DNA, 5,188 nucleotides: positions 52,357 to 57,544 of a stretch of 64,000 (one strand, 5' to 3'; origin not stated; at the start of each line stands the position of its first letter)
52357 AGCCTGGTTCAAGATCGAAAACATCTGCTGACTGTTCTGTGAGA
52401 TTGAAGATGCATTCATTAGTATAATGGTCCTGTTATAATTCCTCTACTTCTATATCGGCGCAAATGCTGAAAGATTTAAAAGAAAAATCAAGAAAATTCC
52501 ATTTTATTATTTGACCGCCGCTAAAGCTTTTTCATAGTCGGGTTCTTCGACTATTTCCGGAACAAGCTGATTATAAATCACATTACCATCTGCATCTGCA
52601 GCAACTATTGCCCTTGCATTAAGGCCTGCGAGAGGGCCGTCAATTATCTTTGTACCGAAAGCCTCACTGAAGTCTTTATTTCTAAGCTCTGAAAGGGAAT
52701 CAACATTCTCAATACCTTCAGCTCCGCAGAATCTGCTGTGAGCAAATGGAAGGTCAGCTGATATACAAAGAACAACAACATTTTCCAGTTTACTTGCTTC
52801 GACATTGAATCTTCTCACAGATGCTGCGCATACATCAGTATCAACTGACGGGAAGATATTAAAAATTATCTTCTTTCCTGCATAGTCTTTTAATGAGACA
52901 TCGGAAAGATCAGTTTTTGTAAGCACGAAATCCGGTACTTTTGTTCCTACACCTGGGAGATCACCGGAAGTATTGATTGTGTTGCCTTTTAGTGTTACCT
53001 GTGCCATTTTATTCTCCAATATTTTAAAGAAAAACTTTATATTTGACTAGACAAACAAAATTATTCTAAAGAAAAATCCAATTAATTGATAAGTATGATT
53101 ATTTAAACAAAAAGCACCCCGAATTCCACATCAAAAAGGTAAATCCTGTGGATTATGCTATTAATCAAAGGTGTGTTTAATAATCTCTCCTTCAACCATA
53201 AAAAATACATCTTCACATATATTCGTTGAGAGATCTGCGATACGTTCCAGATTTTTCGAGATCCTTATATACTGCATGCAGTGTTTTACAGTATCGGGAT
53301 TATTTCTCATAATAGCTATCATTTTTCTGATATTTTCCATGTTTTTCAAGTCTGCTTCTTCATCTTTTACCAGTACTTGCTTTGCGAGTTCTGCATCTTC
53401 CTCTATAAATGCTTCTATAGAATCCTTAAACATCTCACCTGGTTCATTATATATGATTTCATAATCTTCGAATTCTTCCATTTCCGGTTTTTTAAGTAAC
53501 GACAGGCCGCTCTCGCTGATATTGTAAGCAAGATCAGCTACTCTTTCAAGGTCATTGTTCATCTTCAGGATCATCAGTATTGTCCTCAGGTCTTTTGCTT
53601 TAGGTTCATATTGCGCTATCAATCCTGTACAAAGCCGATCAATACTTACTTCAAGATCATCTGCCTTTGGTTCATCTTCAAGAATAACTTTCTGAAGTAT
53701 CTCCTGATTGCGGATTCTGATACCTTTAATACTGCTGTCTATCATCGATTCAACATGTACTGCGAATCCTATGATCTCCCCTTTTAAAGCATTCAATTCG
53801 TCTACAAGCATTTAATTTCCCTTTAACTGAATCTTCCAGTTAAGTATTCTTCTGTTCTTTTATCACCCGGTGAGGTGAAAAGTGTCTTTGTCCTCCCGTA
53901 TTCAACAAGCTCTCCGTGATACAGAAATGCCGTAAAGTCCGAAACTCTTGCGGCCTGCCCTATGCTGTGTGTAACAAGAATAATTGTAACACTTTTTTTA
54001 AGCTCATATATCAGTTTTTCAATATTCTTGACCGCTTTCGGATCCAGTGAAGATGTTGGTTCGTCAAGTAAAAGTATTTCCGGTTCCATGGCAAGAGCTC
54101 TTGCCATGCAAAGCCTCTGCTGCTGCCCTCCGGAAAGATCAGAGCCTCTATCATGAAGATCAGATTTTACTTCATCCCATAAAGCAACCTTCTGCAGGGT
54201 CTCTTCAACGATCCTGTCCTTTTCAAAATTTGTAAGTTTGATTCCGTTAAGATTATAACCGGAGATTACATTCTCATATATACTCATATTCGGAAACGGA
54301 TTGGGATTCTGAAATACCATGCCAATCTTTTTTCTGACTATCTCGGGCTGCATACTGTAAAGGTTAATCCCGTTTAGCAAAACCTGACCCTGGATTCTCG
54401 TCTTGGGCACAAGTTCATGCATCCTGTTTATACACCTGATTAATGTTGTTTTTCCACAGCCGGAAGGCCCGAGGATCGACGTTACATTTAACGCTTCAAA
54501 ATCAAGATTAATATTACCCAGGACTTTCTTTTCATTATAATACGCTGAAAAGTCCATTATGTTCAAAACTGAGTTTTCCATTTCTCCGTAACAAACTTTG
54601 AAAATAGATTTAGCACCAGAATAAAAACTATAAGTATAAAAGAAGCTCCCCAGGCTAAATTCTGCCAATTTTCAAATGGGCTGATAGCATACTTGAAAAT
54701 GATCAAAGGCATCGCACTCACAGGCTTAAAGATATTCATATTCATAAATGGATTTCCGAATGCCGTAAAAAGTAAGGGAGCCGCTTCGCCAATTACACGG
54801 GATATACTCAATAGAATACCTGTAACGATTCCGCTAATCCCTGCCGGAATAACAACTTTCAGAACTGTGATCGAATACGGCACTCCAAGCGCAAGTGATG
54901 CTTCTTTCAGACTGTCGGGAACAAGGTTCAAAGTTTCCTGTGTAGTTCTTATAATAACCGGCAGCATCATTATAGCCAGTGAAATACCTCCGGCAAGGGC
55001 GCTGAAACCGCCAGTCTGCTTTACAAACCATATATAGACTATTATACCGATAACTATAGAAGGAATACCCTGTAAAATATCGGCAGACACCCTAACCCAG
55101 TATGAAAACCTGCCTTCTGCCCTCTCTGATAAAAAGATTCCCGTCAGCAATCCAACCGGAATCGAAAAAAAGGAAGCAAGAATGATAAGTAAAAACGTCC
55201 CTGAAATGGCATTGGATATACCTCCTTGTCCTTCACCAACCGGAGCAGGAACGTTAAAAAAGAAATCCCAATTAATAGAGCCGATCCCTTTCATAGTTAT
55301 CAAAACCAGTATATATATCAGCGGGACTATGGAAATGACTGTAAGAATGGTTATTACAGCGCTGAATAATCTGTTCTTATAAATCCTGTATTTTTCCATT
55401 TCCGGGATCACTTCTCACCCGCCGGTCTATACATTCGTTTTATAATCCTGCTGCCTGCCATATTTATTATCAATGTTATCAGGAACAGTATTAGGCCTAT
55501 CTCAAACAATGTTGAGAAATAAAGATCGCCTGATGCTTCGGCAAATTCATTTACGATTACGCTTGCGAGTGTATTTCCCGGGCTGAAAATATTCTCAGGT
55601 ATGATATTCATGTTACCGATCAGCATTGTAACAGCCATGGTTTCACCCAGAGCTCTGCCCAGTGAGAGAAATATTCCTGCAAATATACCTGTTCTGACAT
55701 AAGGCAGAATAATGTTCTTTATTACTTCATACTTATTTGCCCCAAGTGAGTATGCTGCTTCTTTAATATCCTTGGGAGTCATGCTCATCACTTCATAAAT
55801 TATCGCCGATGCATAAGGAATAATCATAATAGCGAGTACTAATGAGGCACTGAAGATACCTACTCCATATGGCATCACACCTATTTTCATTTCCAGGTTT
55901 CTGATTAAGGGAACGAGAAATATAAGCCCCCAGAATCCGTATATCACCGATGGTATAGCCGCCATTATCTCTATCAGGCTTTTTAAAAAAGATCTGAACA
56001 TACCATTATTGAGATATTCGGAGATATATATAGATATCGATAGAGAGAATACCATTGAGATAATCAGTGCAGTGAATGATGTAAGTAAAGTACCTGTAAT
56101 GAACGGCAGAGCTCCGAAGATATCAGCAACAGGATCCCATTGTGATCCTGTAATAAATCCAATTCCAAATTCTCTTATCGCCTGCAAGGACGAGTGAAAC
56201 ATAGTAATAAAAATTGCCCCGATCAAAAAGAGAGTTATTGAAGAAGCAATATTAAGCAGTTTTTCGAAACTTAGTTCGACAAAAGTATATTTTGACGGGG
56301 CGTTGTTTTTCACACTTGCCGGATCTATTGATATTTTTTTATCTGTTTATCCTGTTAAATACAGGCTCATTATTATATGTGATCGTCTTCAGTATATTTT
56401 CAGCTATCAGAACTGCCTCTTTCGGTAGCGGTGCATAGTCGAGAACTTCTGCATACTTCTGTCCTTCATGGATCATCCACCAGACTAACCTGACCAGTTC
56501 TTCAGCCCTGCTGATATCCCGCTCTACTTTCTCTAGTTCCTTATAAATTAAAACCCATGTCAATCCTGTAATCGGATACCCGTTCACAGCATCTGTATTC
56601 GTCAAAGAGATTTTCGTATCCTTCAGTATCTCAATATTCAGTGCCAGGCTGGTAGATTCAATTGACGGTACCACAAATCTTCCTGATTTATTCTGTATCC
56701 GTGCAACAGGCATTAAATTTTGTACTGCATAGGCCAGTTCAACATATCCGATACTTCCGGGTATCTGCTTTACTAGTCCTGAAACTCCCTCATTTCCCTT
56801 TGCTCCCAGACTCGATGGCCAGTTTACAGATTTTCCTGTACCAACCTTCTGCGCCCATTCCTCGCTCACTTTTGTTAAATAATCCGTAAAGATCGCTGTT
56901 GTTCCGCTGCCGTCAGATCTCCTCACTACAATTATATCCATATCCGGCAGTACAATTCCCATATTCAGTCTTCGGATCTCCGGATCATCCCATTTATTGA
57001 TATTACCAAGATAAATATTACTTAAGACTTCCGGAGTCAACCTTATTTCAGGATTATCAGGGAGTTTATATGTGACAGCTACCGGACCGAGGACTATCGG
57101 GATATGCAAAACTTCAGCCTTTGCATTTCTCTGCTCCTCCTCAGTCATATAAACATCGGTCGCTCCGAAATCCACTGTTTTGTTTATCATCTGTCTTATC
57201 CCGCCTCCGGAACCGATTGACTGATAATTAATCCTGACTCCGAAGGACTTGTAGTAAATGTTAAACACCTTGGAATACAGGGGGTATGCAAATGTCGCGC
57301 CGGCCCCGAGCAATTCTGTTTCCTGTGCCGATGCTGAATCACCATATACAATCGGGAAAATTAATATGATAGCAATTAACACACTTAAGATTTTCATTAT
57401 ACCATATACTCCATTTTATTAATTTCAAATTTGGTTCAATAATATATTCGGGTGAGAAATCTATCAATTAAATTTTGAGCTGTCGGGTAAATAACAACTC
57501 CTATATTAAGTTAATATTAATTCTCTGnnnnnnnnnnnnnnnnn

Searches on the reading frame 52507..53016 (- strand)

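Call 75: search_protein_families(library=pfam, proteins=[window:52507-53016:-], max_evalue=0.1)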
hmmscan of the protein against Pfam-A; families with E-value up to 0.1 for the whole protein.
window:52507-53016:- (169 aa): 2 families
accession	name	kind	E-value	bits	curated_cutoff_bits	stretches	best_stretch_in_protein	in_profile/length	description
PF08534.16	Redoxin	-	6.9e-29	101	26.6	1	23-165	2-148/148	Redoxin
PF00578.27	AhpC-TSA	-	2.5e-17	63.4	26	1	23-148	1-123/124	AhpC/TSA family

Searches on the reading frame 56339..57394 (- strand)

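Call 75: search_protein_families(library=pfam, proteins=[window:56339-57394:-], max_evalue=0.1)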
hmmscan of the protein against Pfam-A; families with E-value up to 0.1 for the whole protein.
window:56339-57394:- (351 aa): 3 families
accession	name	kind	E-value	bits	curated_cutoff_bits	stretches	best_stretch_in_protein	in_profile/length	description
PF12849.12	PBP_like_2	-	7.9e-35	121.3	27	1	23-286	7-248/267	PBP superfamily domain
PF01547.30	SBP_bac_1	-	1.3e-10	42.2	26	1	32-284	7-285/307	Bacterial extracellular solute-binding protein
PF12727.12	PBP_like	-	4.1e-06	26.5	27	1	52-93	10-51/193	PBP superfamily domain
